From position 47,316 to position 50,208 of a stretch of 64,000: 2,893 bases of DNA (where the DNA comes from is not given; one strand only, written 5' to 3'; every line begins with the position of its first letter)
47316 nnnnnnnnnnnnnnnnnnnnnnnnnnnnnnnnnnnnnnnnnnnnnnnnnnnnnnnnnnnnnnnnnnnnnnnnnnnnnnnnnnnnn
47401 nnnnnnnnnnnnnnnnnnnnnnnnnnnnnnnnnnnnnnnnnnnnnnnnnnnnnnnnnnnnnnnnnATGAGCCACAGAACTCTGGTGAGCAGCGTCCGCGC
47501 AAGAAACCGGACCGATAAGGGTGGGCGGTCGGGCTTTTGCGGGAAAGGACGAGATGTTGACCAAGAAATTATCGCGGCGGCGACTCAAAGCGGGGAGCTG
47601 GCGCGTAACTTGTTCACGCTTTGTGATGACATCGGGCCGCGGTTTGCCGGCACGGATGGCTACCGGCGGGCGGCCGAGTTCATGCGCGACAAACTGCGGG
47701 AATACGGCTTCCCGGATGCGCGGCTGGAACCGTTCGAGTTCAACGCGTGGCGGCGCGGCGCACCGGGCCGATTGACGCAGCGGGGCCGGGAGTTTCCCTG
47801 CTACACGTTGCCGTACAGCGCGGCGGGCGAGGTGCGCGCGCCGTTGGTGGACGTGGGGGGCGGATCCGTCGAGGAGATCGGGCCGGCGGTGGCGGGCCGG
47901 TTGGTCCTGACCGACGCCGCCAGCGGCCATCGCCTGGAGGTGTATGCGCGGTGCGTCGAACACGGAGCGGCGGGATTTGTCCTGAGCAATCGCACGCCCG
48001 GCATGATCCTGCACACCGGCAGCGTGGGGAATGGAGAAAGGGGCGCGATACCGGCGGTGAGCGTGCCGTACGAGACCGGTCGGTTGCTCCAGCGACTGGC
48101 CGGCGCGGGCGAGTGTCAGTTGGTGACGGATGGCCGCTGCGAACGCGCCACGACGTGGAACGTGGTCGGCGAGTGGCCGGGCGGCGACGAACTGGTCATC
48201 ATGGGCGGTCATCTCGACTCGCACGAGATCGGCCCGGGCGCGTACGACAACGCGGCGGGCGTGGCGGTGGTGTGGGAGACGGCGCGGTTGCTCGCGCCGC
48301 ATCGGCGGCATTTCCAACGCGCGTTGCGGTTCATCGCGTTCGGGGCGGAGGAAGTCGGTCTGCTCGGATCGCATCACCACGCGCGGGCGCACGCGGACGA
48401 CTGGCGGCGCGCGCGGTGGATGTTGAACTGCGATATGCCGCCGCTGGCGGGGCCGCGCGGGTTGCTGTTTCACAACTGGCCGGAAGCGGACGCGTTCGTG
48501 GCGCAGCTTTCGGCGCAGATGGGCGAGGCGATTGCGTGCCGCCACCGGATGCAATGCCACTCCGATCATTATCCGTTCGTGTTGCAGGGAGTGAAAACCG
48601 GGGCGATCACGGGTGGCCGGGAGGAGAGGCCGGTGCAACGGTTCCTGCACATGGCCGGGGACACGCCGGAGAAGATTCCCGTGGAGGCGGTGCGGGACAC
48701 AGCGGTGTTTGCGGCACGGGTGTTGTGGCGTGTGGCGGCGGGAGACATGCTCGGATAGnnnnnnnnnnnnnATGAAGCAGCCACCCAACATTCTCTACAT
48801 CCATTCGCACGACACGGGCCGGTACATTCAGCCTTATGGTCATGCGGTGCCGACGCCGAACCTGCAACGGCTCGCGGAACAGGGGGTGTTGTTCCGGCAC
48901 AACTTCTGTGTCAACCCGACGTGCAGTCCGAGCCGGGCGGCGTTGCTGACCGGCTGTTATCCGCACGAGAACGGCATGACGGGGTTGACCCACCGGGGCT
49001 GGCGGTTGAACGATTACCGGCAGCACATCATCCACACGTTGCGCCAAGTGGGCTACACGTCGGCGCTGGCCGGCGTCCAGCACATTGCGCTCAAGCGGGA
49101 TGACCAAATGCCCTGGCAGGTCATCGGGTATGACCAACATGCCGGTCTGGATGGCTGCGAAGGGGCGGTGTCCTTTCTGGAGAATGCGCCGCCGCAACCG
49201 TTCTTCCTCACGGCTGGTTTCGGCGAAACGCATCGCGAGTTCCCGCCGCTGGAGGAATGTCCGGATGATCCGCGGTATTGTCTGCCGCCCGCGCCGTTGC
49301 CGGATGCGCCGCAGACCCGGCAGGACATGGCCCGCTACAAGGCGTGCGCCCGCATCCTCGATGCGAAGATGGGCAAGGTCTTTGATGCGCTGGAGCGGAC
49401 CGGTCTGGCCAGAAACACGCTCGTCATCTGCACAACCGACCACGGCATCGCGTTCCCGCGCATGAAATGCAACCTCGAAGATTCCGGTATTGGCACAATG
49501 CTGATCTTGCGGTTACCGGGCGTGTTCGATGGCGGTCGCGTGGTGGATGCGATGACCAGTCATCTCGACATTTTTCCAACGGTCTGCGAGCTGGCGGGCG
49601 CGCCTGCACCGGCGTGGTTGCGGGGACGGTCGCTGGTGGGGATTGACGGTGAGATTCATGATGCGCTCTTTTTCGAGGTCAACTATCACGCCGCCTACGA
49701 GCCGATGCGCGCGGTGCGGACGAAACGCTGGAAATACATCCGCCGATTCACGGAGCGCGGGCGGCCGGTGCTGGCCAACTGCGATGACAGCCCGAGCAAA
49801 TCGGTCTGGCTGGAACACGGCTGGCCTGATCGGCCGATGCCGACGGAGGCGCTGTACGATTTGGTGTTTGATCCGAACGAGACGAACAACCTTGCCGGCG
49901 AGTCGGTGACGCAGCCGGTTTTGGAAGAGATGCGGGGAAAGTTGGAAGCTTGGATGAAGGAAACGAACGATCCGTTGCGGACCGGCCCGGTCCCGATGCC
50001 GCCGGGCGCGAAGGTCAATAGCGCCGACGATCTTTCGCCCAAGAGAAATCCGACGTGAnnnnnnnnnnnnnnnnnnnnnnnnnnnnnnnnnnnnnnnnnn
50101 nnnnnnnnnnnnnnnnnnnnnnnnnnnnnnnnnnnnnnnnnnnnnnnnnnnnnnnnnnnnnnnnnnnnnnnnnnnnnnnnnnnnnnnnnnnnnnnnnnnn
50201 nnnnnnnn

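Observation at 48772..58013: Run of five leaderless Cys-type sulfatases in a translationally coupled array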

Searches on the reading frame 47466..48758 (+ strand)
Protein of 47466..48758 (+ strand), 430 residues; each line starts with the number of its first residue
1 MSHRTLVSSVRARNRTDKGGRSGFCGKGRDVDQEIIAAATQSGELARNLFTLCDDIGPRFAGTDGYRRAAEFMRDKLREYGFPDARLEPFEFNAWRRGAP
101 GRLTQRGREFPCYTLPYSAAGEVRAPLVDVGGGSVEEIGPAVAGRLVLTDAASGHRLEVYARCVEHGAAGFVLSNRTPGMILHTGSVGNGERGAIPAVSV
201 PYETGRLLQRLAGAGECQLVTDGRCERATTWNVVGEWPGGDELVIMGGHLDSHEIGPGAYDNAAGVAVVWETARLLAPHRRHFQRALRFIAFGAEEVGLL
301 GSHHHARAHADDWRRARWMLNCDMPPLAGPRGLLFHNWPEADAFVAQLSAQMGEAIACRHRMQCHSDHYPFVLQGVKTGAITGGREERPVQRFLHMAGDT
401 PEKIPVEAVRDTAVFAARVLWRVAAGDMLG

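Call 54: search_protein_families(library=ncbifam, proteins=[window:47466-48758:+], max_evalue=0.00001)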
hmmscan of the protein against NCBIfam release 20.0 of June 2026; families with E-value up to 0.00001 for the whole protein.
window:47466-48758:+ (430 aa): 1 family
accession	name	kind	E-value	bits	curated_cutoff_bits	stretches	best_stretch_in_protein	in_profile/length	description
NF045908.1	AminopepLapALeg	equivalog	2.2e-08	33.3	600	1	244-312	207-276/396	aminopeptidase LapA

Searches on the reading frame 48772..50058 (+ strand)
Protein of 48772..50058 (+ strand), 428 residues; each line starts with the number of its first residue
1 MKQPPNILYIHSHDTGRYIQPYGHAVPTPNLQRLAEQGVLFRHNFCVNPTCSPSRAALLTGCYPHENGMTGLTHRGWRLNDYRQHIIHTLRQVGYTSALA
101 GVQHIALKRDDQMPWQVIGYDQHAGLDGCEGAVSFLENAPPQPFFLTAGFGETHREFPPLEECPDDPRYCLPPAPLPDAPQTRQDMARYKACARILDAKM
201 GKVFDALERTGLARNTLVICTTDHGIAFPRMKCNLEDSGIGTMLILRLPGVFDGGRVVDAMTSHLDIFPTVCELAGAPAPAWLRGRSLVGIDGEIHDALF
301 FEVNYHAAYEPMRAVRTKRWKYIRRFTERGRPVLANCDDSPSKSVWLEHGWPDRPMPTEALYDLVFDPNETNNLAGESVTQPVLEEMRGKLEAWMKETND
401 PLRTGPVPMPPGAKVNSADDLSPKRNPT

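Call 5: search_protein_families(library=pfam, proteins=[window:48772-50058:+])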
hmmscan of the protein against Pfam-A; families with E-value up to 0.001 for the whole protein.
window:48772-50058:+ (428 aa): 4 families
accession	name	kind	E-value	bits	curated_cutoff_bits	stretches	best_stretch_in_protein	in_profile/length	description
PF00884.28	Sulfatase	-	3.5e-35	122.2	25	1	5-277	1-301/301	Sulfatase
PF16347.10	SGSH_C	-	2.9e-14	54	29.3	1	237-328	13-112/154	N-sulphoglucosamine sulphohydrolase, C-terminal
PF01663.27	Phosphodiest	-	1.2e-12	48.5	23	1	17-85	12-77/342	Type I phosphodiesterase / nucleotide pyrophosphatase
PF14707.11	Sulfatase_C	-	0.00061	20.8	30.9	0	296-399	3-93/127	C-terminal region of aryl-sulfatase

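Call 21: search_solved_structures(query=window:48772-50058:+, max_evalue=1e-10)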
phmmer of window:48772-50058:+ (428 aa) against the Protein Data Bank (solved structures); distinct sequences matched with E-value up to 1e-10: 67 (the best 60 are shown).
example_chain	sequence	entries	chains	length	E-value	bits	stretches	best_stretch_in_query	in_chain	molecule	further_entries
9bb9_A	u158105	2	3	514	2.9e-42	148.4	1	4-401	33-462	S1_8A sulfatase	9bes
9bes_B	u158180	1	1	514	9.2e-41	143.4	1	4-401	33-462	S1_8A Sulfatase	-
7p24_AAA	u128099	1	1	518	3.9e-33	118.3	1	186-406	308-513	Mucin-desulfating sulfatase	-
9bbd_A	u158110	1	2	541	2.4e-31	112.4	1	2-400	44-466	S1_8B sulfatase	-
9bef_A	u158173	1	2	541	5.8e-30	107.8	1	2-400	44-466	S1_8B sulfatase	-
7lha_A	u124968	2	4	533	1.2e-29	106.9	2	2-106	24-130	Exo-L-galactose-6-sulfatase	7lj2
4mhx_A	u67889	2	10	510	4.4e-29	105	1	158-406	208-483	N-sulphoglucosamine sulphohydrolase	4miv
9s03_A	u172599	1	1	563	5.4e-29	104.6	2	4-106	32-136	Putative sulfatase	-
7snj_A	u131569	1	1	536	6.3e-26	94.5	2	187-401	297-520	Arylsulfatase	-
7sno_A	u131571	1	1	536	6.4e-26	94.5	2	187-401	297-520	Arylsulfatase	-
5g2v_A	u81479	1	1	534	1.2e-23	87.1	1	4-120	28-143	N-ACETYLGLUCOSAMINE-6-SULFATASE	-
3b5q_A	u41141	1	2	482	1.5e-21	80.1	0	183-326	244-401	Putative sulfatase yidJ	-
5g2t_A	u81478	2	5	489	1.5e-21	80.1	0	183-326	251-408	2-O GLYCOSAMINOGLYCAN SULFATASE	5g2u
6fny_A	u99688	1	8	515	2.7e-21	79.3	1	183-323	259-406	Choline-sulfatase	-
9bba_A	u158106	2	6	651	9.7e-21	77.4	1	2-327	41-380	S1_8C sulfatase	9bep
1hdh_A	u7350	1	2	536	9.5e-12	47.8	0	2-121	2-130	Arylsulfatase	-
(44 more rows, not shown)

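Call 38: list_cluster_members(proteins=[P0001, window:48772-50058:+, window:50055-51527:+, window:51517-52920:+, window:52917-54317:+, window:56667-58013:+, window:55783-56670:+, window:47466-48758:+])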
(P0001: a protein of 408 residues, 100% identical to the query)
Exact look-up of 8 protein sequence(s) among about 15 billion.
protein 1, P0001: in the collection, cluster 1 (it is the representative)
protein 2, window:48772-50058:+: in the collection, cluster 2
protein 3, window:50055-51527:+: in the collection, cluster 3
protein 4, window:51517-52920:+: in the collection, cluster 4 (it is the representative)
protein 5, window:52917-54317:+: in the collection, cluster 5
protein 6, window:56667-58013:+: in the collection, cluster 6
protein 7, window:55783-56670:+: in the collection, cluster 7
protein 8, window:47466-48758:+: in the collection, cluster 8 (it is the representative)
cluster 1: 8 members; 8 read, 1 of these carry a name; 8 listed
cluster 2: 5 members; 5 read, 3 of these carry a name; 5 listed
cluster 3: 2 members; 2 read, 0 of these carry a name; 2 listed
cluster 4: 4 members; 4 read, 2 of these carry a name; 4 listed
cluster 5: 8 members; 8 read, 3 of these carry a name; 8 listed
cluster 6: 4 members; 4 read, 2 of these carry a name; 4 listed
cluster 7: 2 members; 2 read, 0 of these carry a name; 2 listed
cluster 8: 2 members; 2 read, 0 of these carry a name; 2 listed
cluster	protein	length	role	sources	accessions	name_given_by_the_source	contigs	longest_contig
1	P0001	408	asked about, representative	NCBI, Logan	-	-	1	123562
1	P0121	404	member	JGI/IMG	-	hypothetical protein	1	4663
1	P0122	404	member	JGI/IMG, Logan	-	-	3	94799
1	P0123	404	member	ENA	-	-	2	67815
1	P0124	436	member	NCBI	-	-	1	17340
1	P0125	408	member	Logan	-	-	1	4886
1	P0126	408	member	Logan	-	-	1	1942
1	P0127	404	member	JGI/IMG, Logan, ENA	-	-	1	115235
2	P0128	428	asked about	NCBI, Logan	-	-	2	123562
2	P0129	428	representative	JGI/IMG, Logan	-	arylsulfatase A-like enzyme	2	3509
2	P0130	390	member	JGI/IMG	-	arylsulfatase A-like enzyme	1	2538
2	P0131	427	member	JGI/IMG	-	arylsulfatase A-like enzyme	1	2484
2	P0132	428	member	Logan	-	-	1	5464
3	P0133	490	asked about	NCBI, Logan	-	-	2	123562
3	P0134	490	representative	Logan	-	-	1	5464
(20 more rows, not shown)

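Call 49: search_solved_structures(query=window:48772-50058:+, max_evalue=1e-30, show_alignments=2)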
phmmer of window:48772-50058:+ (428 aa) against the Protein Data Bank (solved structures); distinct sequences matched with E-value up to 1e-30: 4.
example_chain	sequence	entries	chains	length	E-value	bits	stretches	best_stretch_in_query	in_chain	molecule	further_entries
9bb9_A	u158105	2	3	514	2.9e-42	148.4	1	4-401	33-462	S1_8A sulfatase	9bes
9bes_B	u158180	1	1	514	9.2e-41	143.4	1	4-401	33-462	S1_8A Sulfatase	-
7p24_AAA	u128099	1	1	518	3.9e-33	118.3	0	186-406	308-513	Mucin-desulfating sulfatase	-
9bbd_A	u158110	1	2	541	2.4e-31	112.4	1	2-400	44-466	S1_8B sulfatase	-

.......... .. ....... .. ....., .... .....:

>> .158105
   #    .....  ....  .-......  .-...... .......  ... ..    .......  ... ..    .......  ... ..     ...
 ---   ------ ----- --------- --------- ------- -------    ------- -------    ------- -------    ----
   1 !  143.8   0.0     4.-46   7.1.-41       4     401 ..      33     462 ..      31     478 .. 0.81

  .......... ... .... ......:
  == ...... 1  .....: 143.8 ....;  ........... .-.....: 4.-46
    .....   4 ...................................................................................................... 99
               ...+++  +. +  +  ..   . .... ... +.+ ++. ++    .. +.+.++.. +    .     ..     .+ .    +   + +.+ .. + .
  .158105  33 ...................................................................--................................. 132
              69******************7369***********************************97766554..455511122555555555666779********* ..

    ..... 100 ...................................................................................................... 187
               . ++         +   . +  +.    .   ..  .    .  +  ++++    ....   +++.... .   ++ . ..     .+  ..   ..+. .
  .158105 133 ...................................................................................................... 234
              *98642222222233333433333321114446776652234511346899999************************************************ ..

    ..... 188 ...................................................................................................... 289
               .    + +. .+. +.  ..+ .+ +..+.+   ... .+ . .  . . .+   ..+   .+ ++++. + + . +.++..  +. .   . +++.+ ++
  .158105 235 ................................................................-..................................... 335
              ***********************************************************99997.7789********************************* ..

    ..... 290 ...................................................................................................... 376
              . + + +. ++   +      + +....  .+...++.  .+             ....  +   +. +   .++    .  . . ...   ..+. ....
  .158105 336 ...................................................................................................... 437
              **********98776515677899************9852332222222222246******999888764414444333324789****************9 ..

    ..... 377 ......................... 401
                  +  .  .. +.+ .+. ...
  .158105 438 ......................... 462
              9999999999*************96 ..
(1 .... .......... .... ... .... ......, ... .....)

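Call 54: search_protein_families(library=ncbifam, proteins=[window:48772-50058:+], max_evalue=0.00001)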
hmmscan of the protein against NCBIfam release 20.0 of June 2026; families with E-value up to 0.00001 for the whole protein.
window:48772-50058:+ (428 aa): 4 families
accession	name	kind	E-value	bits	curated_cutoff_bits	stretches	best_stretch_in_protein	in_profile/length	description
TIGR03417.1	chol_sulfatase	equivalog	1.7e-33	116.3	433.45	2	183-325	249-399/500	choline-sulfatase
NF010322.0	PRK13759.1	equivalog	2e-30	105.8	481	2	5-109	7-111/486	arylsulfatase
NF045661.1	HdlasePehA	equivalog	1.1e-24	86.9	900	2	181-395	276-485/506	phosphoric/sulfuric ester hydrolase PehA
NF052527.1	Mn_arylsulf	exception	2.1e-13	50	850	1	24-110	24-108/479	manganese-dependent arylsulfatase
